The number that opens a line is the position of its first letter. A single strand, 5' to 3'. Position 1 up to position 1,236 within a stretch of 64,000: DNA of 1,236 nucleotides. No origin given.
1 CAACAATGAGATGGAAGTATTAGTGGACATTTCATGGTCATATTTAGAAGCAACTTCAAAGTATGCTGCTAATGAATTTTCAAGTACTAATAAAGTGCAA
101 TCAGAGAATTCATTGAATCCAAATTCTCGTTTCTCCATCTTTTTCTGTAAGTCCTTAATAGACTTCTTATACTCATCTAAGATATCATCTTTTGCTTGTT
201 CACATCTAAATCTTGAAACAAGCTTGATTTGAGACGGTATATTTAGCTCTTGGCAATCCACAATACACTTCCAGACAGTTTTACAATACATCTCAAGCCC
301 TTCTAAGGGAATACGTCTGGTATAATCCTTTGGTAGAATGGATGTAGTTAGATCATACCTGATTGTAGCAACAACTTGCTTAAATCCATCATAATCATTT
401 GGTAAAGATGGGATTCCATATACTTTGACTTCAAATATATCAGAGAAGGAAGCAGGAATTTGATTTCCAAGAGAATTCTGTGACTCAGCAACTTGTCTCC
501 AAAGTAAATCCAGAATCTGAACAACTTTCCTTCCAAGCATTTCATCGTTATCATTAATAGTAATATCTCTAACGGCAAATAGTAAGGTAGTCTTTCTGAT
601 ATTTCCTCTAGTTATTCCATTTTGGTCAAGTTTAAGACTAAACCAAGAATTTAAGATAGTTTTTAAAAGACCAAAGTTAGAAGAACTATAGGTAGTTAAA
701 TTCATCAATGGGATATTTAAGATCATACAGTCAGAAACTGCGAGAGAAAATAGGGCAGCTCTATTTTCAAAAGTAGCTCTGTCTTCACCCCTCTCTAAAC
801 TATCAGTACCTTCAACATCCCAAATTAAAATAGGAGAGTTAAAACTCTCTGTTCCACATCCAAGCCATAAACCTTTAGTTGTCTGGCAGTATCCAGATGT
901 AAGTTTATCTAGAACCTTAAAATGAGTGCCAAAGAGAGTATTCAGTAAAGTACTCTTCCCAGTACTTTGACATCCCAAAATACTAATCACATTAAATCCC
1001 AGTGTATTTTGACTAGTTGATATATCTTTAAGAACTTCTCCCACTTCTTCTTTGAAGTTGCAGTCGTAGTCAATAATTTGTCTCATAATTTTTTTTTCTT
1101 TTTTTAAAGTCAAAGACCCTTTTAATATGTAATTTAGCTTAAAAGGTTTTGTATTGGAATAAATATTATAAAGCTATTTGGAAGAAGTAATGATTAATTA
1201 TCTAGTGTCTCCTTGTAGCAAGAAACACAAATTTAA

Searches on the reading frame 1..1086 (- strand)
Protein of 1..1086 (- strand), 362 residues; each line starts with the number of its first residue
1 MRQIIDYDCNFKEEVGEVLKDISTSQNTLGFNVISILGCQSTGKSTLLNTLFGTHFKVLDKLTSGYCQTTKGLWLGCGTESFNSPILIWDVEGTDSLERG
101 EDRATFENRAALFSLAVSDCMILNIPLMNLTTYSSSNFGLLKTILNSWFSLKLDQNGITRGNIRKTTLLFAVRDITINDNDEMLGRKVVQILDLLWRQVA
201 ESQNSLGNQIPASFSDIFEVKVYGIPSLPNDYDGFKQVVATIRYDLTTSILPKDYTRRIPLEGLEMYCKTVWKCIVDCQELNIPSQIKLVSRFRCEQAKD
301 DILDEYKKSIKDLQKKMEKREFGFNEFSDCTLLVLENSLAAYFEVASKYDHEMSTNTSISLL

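Call 11: search_protein_families(library=pfam, proteins=[window:1-1086:-])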
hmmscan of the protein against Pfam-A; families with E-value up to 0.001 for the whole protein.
window:1-1086:- (362 aa): 4 families
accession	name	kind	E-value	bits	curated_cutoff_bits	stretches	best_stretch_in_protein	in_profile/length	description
PF05879.18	RHD3_GTPase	-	5.7e-53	180.2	42.4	1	37-284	1-245/245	Root hair defective 3 GTP-binding protein (RHD3) GTPase domain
PF25683.1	URGCP_GTPase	-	4.5e-13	49.1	55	1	15-219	172-368/396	URGCP-like GTPase domain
PF02263.25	GBP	-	3.1e-06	27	21.1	1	17-117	9-103/264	Guanylate-binding protein, N-terminal domain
PF01926.29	MMR_HSR1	-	4.1e-05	24.1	21.9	1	34-107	2-72/113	50S ribosome-binding GTPase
